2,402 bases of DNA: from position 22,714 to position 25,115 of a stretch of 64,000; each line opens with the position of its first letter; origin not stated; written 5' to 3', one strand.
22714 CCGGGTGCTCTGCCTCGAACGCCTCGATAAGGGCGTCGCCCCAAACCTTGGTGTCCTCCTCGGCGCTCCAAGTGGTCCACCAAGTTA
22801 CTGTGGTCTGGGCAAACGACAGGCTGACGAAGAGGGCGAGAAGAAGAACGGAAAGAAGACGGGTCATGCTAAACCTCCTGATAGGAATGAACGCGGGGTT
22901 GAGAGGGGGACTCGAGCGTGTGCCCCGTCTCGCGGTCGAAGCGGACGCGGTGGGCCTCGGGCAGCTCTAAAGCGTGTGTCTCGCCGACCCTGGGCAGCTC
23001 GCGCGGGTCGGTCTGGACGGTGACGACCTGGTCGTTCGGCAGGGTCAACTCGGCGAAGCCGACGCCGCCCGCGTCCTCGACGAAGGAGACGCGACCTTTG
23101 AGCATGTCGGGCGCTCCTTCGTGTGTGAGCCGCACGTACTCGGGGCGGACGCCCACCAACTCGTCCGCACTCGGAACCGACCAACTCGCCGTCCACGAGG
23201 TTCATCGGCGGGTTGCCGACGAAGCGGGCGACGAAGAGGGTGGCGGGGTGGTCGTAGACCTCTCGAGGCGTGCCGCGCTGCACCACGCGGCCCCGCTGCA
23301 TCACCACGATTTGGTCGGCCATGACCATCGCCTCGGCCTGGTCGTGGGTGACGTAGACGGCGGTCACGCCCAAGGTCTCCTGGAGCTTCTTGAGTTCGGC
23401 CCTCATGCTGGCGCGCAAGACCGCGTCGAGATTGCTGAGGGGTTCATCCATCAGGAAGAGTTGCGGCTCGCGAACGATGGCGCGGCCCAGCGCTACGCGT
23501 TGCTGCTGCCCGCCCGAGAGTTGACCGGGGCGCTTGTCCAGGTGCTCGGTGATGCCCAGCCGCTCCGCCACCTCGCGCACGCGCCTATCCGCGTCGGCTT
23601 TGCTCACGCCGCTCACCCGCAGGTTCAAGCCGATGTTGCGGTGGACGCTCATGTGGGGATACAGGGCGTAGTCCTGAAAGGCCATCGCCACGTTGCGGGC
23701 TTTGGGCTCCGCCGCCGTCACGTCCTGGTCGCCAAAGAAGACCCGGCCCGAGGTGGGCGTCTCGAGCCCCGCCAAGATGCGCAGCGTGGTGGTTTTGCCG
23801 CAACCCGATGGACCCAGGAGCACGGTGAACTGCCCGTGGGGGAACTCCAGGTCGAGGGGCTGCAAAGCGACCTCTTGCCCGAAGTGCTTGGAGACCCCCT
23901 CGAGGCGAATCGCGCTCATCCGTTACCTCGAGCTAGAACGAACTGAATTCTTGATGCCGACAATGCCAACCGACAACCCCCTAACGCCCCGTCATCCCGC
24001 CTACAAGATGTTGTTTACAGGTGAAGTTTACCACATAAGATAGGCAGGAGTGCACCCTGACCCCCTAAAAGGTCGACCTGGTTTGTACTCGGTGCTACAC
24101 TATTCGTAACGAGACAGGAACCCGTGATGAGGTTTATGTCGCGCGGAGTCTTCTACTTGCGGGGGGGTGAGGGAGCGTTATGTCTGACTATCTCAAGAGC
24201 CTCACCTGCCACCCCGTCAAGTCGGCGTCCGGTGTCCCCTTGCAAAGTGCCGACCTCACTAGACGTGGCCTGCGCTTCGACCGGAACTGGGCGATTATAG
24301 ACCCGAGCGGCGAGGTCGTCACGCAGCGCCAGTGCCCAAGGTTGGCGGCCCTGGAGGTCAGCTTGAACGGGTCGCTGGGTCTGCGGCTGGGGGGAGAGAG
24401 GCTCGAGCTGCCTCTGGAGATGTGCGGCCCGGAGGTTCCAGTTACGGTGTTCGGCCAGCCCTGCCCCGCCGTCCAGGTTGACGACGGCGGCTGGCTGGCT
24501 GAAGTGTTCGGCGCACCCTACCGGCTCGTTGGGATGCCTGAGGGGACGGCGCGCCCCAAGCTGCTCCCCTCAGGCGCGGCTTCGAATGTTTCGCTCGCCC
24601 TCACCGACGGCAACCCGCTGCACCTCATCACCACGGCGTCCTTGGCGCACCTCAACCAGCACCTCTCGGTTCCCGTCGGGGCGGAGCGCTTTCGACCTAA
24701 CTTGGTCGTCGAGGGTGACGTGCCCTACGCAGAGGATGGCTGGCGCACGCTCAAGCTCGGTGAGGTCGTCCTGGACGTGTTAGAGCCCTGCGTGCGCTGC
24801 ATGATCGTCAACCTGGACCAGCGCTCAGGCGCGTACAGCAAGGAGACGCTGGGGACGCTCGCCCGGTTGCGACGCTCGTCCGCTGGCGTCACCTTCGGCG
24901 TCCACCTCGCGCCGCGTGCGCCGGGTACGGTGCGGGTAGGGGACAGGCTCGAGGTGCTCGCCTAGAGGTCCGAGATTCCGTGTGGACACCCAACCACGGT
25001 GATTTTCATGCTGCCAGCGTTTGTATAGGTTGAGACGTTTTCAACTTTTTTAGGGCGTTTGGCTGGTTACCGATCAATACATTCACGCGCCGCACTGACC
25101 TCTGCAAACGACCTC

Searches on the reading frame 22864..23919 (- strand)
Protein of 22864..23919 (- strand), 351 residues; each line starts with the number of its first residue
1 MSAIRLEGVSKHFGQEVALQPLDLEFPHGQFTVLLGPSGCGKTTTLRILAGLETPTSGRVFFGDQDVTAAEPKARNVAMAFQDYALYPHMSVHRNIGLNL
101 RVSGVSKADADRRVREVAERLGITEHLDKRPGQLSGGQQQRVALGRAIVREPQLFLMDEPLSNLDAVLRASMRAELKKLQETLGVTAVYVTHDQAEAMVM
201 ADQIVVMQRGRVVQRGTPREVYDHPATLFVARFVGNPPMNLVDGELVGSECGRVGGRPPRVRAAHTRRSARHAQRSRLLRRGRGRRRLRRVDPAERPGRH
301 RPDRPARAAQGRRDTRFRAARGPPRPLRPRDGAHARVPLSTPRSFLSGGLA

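Call 68: search_protein_families(library=pfam, proteins=[window:22864-23919:-], max_evalue=0.001)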
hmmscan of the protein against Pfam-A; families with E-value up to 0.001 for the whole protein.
window:22864-23919:- (351 aa): 3 families
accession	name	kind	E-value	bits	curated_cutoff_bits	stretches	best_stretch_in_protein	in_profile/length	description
PF00005.33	ABC_tran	-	1.8e-34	119.7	25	1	19-161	1-136/137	ABC transporter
PF13304.12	AAA_21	-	3.8e-05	24.3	27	0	31-52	1-22/304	AAA domain, putative AbiEii toxin, Type IV TA system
PF02463.25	SMC_N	-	9.9e-05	22.3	40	0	28-205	23-212/220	RecF/RecN/SMC N terminal domain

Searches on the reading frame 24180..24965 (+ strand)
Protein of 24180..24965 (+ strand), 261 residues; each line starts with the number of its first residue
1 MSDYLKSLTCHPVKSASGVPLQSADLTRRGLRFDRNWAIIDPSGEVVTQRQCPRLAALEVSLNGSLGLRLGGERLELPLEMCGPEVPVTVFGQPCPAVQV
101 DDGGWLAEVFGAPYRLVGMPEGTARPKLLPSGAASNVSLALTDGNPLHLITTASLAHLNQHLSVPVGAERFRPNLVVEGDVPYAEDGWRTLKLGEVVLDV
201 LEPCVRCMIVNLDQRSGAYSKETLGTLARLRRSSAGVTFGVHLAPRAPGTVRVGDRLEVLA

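Call 68: search_protein_families(library=pfam, proteins=[window:24180-24965:+], max_evalue=0.001)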
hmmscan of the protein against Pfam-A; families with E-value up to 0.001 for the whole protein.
window:24180-24965:+ (261 aa): 2 families
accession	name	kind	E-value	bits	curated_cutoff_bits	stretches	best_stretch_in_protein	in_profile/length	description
PF03473.23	MOSC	-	3.4e-24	85.6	22.7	1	140-257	5-119/120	MOSC domain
PF03476.21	MOSC_N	-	3.6e-19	69.2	25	1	4-112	3-118/119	MOSC N-terminal beta barrel domain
